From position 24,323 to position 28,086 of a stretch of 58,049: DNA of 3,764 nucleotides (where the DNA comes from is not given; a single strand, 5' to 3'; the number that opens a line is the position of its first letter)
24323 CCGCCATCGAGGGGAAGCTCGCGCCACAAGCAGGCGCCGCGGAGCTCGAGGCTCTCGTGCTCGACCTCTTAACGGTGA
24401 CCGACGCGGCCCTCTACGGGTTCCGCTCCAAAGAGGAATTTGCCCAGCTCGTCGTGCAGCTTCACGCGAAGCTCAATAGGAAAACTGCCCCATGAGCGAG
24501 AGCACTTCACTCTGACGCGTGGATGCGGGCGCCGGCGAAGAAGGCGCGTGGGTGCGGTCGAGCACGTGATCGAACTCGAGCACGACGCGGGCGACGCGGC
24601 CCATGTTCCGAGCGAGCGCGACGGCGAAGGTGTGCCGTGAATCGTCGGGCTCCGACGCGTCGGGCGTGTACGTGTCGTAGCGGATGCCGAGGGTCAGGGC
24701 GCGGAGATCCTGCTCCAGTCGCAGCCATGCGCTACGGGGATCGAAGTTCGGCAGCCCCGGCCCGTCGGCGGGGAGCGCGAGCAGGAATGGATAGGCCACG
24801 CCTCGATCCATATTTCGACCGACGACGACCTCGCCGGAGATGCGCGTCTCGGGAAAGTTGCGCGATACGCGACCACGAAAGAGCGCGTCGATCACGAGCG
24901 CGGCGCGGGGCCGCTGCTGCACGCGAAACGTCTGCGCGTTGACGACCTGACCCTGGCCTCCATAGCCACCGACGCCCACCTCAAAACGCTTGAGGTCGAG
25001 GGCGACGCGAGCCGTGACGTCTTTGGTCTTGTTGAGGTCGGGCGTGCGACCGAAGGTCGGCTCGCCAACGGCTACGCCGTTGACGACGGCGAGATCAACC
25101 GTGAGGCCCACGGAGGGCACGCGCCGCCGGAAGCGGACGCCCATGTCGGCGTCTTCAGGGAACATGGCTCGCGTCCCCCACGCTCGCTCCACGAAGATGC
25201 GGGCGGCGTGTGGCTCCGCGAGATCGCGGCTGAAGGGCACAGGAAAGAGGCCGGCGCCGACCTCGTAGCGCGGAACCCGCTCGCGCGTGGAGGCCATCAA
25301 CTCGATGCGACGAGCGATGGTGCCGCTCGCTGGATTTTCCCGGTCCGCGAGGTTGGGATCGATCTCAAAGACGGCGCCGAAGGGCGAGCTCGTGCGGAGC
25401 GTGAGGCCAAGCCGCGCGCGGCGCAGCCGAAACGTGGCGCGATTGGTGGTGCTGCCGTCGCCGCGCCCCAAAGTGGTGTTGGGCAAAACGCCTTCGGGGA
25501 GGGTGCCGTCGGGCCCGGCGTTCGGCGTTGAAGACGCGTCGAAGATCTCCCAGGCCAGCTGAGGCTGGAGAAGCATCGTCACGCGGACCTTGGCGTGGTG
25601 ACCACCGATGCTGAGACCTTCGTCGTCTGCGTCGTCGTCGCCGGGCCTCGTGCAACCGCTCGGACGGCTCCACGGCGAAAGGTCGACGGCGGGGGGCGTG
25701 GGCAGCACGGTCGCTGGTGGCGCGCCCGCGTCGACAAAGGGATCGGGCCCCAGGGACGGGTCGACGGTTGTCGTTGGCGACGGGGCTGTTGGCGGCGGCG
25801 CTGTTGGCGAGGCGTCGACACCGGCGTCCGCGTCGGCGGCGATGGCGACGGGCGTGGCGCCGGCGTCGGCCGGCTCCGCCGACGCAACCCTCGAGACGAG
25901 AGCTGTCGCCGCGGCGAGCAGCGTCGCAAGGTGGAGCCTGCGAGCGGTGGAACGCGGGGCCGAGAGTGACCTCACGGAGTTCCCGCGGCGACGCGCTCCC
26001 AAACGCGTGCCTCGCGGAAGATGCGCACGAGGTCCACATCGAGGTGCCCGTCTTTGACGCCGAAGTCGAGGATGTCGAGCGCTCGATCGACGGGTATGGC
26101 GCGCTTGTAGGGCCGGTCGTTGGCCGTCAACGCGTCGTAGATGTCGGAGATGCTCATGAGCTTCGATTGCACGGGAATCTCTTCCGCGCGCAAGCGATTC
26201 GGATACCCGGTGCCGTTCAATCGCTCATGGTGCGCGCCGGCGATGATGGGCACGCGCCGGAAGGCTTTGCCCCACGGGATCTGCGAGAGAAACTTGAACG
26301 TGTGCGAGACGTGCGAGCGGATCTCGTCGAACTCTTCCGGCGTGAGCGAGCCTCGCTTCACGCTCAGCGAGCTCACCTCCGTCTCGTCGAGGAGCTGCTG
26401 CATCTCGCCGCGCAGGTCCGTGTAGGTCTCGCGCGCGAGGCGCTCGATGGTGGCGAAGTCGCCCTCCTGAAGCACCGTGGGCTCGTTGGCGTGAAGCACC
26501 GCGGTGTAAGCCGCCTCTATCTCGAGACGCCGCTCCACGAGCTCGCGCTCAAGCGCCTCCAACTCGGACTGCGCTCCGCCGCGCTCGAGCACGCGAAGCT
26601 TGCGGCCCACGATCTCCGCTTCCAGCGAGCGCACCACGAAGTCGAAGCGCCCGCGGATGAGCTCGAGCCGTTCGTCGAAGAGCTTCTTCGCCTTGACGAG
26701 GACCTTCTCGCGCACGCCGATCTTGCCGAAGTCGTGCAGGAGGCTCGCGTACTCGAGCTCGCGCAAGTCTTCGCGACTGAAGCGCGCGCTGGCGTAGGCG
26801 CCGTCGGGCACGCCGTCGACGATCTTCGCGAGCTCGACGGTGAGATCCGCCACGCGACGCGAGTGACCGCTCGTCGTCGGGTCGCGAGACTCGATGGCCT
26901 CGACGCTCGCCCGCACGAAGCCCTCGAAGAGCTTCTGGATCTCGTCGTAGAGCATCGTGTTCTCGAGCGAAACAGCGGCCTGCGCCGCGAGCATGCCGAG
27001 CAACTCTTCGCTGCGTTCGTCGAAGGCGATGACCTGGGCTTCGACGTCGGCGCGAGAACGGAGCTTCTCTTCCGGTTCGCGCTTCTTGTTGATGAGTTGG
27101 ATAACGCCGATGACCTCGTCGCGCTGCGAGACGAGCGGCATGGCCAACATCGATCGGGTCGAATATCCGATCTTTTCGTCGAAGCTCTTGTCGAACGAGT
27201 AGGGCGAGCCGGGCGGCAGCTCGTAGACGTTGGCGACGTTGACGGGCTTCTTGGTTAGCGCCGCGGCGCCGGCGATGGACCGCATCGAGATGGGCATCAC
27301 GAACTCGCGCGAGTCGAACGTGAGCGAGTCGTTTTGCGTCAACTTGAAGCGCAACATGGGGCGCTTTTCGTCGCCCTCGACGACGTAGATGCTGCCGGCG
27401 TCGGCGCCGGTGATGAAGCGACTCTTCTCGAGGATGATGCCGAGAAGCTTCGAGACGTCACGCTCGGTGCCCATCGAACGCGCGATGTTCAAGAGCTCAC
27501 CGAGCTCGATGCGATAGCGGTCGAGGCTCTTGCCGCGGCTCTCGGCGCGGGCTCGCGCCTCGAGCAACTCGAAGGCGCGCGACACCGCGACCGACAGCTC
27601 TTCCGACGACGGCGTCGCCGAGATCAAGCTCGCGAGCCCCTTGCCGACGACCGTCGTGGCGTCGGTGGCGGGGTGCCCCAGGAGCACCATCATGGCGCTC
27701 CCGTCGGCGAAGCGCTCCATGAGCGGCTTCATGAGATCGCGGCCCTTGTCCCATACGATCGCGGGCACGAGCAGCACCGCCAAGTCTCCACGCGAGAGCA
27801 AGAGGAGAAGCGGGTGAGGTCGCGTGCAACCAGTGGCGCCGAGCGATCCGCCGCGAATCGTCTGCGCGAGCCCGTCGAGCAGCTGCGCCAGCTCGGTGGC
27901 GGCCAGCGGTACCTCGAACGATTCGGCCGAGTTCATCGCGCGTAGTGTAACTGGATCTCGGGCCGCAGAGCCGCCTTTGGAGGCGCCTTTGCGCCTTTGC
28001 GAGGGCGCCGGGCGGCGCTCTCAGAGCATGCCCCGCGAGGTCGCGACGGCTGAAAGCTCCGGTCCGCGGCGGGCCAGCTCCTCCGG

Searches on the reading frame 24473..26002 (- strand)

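Call 37: search_protein_families(library=pfam, proteins=[window:24473-26002:-], max_evalue=0.001)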
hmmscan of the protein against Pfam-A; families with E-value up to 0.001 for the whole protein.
window:24473-26002:- (509 aa): 1 family
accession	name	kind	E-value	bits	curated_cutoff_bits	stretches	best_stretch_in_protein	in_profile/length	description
PF07396.17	Porin_O_P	-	0.00043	20.1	20.9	1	182-283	18-110/370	Phosphate-selective porin O and P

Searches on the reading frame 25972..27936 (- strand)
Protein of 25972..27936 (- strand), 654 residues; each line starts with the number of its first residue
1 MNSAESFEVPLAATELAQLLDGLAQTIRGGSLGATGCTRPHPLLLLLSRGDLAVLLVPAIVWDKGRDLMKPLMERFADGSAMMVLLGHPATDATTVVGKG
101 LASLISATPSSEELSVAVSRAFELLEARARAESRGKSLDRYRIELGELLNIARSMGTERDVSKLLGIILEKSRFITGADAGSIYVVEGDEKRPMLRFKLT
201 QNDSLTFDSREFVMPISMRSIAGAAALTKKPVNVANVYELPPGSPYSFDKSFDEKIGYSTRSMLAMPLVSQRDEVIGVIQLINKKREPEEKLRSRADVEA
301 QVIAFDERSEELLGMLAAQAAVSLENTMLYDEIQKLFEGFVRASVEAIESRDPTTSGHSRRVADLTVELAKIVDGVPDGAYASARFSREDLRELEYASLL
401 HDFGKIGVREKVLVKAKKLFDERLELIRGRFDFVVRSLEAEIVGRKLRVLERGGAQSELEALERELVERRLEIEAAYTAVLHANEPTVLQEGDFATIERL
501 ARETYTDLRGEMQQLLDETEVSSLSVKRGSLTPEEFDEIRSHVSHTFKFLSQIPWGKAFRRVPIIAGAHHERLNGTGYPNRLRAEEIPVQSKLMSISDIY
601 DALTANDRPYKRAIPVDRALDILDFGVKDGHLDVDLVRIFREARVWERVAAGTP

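Call 37: search_protein_families(library=pfam, proteins=[window:25972-27936:-], max_evalue=0.001)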
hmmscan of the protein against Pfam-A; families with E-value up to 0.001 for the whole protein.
window:25972-27936:- (654 aa): 5 families
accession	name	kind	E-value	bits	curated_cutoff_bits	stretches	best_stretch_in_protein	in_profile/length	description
PF13487.12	HD_5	-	5.8e-30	104.7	27.2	1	520-635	59-169/170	HD domain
PF01590.32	GAF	-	1.7e-12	48.4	22.4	1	161-324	2-133/133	GAF domain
PF13185.12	GAF_2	-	8.6e-12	45.9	28.6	1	159-325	2-136/136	GAF domain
PF01966.28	HD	-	3.5e-10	40.6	22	1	356-418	2-50/116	HD domain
PF13492.12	GAF_3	-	1e-05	26.4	27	1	163-326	4-129/129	GAF domain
